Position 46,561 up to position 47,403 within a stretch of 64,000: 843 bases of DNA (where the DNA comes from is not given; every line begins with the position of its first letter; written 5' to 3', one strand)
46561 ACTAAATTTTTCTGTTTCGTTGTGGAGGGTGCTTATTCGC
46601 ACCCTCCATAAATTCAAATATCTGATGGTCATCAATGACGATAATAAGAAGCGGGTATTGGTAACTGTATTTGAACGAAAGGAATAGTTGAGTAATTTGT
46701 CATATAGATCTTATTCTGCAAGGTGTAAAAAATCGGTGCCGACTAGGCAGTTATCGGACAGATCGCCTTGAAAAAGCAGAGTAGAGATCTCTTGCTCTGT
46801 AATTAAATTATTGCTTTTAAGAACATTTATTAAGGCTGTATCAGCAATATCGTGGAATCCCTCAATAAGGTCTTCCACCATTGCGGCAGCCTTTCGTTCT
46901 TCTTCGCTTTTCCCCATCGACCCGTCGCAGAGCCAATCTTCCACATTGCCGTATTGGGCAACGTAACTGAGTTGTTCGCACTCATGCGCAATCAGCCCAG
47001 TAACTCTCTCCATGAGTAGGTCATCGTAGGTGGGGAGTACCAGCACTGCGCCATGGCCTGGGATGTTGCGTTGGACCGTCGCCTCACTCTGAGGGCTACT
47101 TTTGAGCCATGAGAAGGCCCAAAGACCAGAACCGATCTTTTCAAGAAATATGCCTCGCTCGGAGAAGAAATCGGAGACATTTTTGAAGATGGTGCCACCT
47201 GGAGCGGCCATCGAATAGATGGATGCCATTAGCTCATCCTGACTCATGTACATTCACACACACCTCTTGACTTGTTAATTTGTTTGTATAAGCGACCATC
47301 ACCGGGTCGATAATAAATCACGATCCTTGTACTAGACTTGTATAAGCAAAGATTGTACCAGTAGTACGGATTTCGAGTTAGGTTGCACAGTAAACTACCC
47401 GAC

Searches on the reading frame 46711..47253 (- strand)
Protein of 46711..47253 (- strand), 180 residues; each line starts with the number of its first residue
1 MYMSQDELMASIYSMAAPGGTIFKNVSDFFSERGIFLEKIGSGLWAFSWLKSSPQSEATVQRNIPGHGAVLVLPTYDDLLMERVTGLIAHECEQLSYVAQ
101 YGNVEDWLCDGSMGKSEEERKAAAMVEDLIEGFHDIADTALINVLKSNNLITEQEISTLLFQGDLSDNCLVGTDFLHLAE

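Call 4: search_protein_families(library=pfam, proteins=[window:46711-47253:-], max_evalue=0.1)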
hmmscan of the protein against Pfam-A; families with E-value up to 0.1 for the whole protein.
window:46711-47253:- (180 aa): 0 families

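Call 20: search_protein_families(library=ncbifam, proteins=[window:46711-47253:-], max_evalue=0.01)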
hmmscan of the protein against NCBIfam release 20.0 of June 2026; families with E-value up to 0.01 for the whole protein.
window:46711-47253:- (180 aa): 0 families

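Call 31: search_protein_families(library=padloc, proteins=[window:46711-47253:-], max_evalue=0.001)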
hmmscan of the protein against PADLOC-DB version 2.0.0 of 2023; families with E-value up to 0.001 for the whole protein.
window:46711-47253:- (180 aa): 0 families

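Call 60: find_encoding_contigs(protein=window:46711-47253:-, flank=6000, max_places=10)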
Protein window:46711-47253:- (180 aa): 4 contigs read that carry it; 3 places shown.
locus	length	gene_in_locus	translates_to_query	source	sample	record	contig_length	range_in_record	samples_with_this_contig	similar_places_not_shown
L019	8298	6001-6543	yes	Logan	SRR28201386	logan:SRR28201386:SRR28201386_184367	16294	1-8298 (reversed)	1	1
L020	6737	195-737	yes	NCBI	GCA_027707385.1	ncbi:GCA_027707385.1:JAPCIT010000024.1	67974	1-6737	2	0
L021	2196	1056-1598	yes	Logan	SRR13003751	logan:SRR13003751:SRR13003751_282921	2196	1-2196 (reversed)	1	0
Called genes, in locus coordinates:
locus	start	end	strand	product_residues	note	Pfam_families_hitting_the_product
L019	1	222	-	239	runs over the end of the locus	PF00313:CSD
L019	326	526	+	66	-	-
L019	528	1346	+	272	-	-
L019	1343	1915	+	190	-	-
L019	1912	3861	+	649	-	PF00270:DEAD (weak), PF13307:Helicase_C_2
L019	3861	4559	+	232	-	-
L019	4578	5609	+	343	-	-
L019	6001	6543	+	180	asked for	-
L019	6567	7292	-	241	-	-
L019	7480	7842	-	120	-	-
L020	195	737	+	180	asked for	-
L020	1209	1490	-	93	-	-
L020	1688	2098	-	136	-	PF25023:TEN_YD-shell (weak)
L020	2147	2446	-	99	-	-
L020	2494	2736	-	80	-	-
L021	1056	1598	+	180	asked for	-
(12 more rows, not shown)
